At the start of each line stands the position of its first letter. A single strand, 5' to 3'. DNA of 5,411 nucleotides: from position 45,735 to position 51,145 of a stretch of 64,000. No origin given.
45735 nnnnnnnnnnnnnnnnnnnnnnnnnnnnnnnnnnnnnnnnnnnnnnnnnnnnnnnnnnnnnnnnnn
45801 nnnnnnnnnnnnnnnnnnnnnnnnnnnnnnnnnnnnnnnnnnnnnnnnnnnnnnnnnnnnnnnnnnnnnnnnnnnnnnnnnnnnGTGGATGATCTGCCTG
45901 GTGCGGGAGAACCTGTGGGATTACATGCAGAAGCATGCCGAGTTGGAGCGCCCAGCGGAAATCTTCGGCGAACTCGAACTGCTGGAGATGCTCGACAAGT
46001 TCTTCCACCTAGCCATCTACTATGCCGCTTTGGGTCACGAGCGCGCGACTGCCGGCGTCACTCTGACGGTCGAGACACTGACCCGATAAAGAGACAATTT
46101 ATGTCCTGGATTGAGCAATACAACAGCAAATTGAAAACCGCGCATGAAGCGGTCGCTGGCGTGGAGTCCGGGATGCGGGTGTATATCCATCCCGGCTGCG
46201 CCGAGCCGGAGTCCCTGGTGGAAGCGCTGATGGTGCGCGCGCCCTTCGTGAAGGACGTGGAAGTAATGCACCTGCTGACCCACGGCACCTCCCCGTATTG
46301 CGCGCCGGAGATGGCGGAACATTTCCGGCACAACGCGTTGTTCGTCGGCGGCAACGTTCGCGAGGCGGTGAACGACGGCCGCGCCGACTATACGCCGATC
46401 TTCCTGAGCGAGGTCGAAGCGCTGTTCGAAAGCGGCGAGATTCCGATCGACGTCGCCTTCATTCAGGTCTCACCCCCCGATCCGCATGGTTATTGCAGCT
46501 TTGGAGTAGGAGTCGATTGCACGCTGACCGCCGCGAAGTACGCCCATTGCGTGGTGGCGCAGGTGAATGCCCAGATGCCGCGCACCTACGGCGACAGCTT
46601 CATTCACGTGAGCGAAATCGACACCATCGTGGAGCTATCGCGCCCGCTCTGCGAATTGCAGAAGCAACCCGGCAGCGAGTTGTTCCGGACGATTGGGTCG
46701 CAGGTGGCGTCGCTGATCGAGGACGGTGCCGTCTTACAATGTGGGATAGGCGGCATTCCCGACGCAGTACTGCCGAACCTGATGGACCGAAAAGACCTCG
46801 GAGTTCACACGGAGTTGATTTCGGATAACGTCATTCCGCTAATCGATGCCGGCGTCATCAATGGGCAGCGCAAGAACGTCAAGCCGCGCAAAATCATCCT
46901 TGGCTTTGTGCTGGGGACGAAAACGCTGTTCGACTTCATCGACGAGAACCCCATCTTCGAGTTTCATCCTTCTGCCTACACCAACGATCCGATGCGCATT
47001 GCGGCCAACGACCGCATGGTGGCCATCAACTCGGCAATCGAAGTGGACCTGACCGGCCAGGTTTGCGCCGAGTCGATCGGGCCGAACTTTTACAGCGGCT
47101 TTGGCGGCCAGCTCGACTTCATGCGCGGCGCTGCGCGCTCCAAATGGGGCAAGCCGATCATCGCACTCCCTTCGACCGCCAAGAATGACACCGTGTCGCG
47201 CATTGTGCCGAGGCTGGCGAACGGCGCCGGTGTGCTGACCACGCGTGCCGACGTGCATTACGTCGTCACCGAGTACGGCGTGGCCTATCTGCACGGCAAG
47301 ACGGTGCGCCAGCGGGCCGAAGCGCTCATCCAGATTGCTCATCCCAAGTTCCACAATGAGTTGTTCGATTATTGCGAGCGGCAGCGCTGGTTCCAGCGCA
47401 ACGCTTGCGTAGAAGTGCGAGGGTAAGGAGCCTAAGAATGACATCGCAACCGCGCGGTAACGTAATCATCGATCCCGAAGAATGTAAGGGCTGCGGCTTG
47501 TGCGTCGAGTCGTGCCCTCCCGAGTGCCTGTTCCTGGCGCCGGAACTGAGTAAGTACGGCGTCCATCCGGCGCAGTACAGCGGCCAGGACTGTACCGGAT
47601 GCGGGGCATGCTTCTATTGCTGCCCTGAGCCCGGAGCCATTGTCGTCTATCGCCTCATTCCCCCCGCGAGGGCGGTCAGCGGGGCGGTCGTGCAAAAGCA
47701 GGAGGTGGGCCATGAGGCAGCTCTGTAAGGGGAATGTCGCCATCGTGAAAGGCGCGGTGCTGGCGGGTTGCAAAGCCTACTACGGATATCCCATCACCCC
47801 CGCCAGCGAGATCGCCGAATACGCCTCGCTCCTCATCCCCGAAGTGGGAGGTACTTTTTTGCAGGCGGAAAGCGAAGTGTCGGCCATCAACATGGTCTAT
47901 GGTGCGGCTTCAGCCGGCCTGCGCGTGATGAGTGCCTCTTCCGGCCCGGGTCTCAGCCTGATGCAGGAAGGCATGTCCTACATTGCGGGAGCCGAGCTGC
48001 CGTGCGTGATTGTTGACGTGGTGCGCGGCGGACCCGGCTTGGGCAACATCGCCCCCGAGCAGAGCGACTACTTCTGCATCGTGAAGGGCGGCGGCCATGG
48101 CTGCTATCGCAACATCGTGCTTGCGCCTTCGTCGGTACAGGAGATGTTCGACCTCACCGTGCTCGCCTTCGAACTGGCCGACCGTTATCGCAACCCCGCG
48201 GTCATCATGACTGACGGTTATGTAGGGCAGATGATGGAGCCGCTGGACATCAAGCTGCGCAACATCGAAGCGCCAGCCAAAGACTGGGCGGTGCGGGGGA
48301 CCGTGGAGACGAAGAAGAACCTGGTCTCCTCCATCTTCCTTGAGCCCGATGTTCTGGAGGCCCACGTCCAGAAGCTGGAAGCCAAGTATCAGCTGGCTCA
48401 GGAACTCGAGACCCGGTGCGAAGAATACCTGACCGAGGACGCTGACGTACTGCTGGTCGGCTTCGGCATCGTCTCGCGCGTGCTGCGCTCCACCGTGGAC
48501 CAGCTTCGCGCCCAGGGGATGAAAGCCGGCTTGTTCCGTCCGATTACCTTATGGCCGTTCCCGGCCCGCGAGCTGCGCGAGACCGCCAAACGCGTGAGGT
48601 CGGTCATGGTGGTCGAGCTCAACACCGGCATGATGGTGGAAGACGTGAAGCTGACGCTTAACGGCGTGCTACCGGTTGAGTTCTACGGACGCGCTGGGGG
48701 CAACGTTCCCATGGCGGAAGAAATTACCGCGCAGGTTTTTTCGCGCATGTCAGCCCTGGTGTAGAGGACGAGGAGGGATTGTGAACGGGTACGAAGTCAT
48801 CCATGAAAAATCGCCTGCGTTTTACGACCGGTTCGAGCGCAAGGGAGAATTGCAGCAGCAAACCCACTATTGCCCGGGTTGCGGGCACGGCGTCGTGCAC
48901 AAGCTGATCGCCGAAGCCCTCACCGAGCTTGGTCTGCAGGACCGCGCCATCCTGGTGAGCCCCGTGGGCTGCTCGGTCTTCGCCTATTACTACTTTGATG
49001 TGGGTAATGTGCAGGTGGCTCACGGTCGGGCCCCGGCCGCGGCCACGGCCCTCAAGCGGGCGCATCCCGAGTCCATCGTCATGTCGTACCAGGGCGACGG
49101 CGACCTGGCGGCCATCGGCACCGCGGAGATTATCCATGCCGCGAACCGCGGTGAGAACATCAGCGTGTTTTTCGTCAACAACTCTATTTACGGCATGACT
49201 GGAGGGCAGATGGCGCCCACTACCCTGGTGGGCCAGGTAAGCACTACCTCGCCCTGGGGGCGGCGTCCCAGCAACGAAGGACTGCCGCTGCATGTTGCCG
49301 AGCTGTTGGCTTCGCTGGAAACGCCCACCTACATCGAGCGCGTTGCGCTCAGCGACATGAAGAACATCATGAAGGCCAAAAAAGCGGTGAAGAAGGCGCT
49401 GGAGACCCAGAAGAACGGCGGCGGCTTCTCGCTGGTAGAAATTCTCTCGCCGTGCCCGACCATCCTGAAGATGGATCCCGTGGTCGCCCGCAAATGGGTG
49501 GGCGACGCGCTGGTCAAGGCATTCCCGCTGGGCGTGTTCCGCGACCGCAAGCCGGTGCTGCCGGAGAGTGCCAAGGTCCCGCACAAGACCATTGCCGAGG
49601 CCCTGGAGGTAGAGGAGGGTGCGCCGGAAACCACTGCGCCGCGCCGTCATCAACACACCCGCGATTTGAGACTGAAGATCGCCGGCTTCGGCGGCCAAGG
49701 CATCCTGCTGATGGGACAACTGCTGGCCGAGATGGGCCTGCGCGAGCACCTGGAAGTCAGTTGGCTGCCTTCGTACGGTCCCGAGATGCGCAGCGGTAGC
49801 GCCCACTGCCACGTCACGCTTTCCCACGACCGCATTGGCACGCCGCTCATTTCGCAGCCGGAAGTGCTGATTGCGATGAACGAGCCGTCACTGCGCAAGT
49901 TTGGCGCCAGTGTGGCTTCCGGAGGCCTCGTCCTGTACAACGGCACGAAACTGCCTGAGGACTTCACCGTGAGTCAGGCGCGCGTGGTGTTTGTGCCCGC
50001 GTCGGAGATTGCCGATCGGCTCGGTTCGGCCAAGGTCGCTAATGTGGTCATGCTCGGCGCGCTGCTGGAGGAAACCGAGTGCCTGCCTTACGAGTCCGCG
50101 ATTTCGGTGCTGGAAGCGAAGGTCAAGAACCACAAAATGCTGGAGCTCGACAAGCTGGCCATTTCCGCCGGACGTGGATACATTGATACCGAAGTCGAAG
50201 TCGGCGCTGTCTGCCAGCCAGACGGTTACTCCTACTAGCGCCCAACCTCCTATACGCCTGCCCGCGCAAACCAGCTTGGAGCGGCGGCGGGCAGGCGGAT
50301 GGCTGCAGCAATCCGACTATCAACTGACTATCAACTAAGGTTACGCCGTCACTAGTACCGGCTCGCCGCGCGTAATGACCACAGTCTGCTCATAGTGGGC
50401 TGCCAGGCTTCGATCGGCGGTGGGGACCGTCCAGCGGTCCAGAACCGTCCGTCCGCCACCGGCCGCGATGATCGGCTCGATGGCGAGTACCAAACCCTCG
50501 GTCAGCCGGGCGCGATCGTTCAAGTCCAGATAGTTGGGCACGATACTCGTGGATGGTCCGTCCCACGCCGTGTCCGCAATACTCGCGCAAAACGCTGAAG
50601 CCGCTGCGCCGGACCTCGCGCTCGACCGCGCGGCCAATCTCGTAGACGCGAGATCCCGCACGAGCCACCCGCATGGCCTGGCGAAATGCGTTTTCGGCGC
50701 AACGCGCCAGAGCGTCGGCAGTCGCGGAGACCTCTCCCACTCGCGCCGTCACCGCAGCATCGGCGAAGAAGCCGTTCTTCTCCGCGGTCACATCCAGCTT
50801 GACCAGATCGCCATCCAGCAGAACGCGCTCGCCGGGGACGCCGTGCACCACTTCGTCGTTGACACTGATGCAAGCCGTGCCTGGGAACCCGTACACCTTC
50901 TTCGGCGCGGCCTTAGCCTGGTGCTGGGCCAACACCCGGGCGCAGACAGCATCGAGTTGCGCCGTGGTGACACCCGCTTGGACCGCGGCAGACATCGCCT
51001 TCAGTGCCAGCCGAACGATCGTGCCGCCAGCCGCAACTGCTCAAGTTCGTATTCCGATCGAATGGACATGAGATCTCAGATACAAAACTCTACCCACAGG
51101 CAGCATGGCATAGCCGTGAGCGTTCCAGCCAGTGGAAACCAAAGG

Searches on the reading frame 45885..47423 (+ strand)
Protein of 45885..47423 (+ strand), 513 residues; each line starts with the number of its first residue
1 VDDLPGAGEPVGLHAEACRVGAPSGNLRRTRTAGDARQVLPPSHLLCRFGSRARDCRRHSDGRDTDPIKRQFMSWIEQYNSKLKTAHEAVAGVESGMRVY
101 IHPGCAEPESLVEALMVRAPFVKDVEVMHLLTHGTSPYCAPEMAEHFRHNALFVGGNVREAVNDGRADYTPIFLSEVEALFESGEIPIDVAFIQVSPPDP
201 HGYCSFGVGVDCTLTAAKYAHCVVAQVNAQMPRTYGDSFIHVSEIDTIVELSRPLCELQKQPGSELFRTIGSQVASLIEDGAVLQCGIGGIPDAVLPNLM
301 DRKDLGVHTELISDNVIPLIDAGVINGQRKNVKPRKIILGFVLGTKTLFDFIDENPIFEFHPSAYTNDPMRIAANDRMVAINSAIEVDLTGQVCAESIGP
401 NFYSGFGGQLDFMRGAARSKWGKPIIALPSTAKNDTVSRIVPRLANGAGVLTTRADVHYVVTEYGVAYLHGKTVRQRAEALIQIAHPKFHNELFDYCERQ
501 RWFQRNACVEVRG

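Call 17: search_protein_families(library=pfam, proteins=[window:45885-47423:+], max_evalue=0.01)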
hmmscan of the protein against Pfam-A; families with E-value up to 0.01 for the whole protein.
window:45885-47423:+ (513 aa): 3 families
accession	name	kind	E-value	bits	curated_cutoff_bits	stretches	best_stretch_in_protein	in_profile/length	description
PF13336.12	AcetylCoA_hyd_C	-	2.2e-66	223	23.7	1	344-496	1-153/154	Acetyl-CoA hydrolase/transferase C-terminal domain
PF02550.21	AcetylCoA_hydro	-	3.7e-31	109.1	24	1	77-250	3-188/198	Acetyl-CoA hydrolase/transferase N-terminal domain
PF00455.28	DeoRC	-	0.0011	19.3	31.8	0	268-310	7-49/160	DeoR C terminal sensor domain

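Call 100: find_homologous_proteins(query=window:45885-47423:+, max_evalue=1e-100)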
Query window:45885-47423:+ (513 aa): 7987 proteins with E <= 1e-100 among 8000 candidates; the best 120 are listed.
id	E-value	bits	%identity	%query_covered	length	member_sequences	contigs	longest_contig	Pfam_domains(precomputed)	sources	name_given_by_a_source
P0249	6.6e-272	921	91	85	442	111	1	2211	PF13336.13,PF02550.22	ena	-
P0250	2.5e-271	919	91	86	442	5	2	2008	PF13336.13,PF02550.22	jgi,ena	-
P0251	7.8e-270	914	91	85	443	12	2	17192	PF13336.13,PF02550.22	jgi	jgi:4-hydroxybutyrate CoA-transferase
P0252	1.9e-266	903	88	86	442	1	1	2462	PF13336.13,PF02550.22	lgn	-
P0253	2.6e-266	902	88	86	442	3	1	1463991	PF13336.13,PF02550.22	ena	-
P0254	2.8e-266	902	88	86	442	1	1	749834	PF13336.13,PF02550.22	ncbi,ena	-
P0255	7.7e-266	901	88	86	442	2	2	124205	PF13336.13,PF02550.22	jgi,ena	jgi:acyl-CoA hydrolase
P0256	1.3e-265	900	89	85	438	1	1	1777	PF13336.13,PF02550.22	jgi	jgi:4-hydroxybutyrate CoA-transferase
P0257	2.4e-265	899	88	86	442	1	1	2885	PF13336.13,PF02550.22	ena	-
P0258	2.6e-265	899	89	86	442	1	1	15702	PF13336.13,PF02550.22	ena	-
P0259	2.8e-265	899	88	86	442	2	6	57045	PF13336.13,PF02550.22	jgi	jgi:4-hydroxybutyrate CoA-transferase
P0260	6.8e-265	898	88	86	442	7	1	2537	PF13336.13,PF02550.22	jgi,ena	jgi:4-hydroxybutyrate CoA-transferase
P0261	7.3e-265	897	88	86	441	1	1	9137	PF13336.13,PF02550.22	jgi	jgi:acyl-CoA hydrolase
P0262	8.5e-265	897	88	86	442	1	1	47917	PF13336.13,PF02550.22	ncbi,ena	-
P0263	1.3e-264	897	88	86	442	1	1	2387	PF13336.13,PF02550.22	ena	-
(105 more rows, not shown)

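Call 101: find_encoding_contigs(protein=P0254, flank=10000, max_places=3)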
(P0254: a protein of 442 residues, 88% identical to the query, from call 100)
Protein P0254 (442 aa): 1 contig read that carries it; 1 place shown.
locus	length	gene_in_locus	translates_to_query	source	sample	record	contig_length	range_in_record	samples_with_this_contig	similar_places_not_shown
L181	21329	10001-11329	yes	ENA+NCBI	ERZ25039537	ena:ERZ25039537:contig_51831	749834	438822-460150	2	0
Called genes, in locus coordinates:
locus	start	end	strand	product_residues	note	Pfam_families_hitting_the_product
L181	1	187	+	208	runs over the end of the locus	-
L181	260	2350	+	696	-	-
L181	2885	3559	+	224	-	PF01597:GCV_H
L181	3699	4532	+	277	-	PF00072:Response_reg (weak), PF13581:HATPase_c_2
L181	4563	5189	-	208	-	PF00072:Response_reg, PF08281:Sigma70_r4_2, PF00196:GerE, PF04545:Sigma70_r4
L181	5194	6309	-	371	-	PF07730:HisKA_3, PF13581:HATPase_c_2, PF02518:HATPase_c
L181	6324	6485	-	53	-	-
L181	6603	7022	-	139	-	PF12698:ABC2_membrane_3 (weak)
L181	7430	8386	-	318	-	PF00005:ABC_tran, PF13304:AAA_21 (faint)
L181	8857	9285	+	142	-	PF10387:DUF2442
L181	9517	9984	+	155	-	PF14361:RsbRD_N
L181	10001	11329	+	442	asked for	PF02550:AcetylCoA_hydro, PF13336:AcetylCoA_hyd_C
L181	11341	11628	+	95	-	PF14697:Fer4_21 (faint), PF00037:Fer4 (weak), PF12797:Fer4_2 (weak), PF12837:Fer4_6 (faint), PF13237:Fer4_10 (faint), PF12800:Fer4_4 (faint), PF12838:Fer4_7, PF13187:Fer4_9 (weak)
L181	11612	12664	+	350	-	PF01855:POR_N, PF17147:PFOR_II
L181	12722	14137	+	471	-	PF02775:TPP_enzyme_C, PF01558:POR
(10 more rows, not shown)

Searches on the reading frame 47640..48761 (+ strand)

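Call 18: search_protein_families(library=pfam, proteins=[window:47640-48761:+], max_evalue=0.01)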
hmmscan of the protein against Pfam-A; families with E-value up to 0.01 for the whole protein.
window:47640-48761:+ (374 aa): 3 families
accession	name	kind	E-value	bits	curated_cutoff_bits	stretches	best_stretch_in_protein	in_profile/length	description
PF01855.24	POR_N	-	1.1e-51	176.3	27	1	38-254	2-217/231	Pyruvate flavodoxin/ferredoxin oxidoreductase, thiamine diP-bdg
PF17147.9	PFOR_II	-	3.5e-26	91.9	27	1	268-362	1-102/102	Pyruvate:ferredoxin oxidoreductase core domain II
PF02780.25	Transketolase_C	-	4.7e-06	27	25.9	1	264-327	6-69/124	Transketolase, C-terminal domain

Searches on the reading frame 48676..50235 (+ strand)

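Call 18: search_protein_families(library=pfam, proteins=[window:48676-50235:+], max_evalue=0.01)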
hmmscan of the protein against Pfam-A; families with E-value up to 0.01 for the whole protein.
window:48676-50235:+ (520 aa): 2 families
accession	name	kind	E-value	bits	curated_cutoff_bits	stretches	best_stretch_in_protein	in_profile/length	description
PF01558.24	POR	-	5.8e-31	108.4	27.4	1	339-500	1-172/173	Pyruvate ferredoxin/flavodoxin oxidoreductase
PF02775.26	TPP_enzyme_C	-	1.9e-19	70.4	21.9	1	106-256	21-151/151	Thiamine pyrophosphate enzyme, C-terminal TPP binding domain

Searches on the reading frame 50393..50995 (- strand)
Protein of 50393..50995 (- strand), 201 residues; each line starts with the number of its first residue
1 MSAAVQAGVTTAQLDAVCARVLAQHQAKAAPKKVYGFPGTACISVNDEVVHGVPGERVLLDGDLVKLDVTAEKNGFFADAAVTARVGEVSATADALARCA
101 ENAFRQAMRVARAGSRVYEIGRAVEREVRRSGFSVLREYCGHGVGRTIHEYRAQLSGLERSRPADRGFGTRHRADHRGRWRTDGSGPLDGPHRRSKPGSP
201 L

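Call 18: search_protein_families(library=pfam, proteins=[window:50393-50995:-], max_evalue=0.01)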
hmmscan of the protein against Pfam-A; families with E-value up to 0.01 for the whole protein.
window:50393-50995:- (201 aa): 1 family
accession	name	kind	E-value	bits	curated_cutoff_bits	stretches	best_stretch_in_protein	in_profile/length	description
PF00557.29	Peptidase_M24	-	7.5e-29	101.4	23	1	4-156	20-169/208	Metallopeptidase family M24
